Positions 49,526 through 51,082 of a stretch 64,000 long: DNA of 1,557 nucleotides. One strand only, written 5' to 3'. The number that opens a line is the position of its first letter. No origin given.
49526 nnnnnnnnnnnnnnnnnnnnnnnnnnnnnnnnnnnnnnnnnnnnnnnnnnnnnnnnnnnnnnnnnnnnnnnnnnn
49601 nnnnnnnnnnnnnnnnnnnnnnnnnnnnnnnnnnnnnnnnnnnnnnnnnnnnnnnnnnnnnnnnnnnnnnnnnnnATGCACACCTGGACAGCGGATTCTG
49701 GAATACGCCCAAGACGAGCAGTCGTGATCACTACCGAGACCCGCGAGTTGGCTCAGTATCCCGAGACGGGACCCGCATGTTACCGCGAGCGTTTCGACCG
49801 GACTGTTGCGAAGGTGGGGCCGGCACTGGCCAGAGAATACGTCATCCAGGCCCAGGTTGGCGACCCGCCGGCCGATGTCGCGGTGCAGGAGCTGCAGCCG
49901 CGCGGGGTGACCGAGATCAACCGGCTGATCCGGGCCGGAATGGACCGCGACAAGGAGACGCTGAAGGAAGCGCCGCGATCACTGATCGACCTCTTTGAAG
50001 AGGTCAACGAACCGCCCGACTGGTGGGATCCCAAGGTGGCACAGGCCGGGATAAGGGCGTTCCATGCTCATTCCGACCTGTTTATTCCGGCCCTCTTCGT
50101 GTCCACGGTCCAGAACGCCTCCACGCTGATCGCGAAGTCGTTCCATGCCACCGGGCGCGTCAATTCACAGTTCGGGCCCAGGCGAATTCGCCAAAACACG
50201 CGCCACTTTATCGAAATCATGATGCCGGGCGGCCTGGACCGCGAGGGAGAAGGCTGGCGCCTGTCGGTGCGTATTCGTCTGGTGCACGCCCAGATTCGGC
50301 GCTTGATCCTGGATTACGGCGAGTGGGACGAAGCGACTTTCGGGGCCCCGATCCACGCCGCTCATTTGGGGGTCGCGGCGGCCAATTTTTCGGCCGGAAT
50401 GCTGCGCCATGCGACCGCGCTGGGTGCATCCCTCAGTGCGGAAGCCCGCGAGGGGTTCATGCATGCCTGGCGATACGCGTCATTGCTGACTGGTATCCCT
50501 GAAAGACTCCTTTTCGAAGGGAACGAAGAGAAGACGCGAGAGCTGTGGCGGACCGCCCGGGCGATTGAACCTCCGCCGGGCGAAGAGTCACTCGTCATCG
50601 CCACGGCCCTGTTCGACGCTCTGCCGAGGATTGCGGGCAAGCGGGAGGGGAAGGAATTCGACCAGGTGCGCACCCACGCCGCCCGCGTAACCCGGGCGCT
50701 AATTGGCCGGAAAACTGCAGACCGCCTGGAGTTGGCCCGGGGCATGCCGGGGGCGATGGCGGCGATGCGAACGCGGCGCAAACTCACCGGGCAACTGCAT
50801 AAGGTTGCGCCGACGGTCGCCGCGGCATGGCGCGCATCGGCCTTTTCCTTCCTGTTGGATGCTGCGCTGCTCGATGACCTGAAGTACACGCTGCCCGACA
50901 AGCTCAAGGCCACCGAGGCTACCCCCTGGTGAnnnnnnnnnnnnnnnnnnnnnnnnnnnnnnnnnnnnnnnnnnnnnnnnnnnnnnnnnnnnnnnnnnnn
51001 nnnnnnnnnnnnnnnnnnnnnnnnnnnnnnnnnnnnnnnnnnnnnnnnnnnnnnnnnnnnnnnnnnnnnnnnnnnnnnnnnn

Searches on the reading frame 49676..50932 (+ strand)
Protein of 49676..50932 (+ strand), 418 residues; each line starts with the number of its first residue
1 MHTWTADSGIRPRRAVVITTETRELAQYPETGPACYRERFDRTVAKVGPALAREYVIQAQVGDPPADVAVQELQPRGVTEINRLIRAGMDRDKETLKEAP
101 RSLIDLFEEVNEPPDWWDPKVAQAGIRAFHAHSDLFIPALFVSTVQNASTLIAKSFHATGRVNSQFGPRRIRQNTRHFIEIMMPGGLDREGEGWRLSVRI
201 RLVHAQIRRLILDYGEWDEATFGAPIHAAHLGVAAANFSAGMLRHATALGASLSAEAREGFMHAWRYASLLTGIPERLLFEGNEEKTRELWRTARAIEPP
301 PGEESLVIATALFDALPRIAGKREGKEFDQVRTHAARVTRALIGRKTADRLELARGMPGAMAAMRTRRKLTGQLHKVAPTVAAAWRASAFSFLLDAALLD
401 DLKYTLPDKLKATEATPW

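Call 49: search_protein_families(library=pfam, proteins=[window:49676-50932:+], max_evalue=0.001)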
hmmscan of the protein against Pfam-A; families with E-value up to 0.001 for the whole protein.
window:49676-50932:+ (418 aa): 1 family
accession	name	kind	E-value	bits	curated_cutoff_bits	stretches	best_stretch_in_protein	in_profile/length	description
PF09995.15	MPAB_Lcp_cat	-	1.9e-13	51.5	23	1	135-365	10-221/231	ER-bound oxygenase mpaB/B'/Rubber oxygenase, catalytic domain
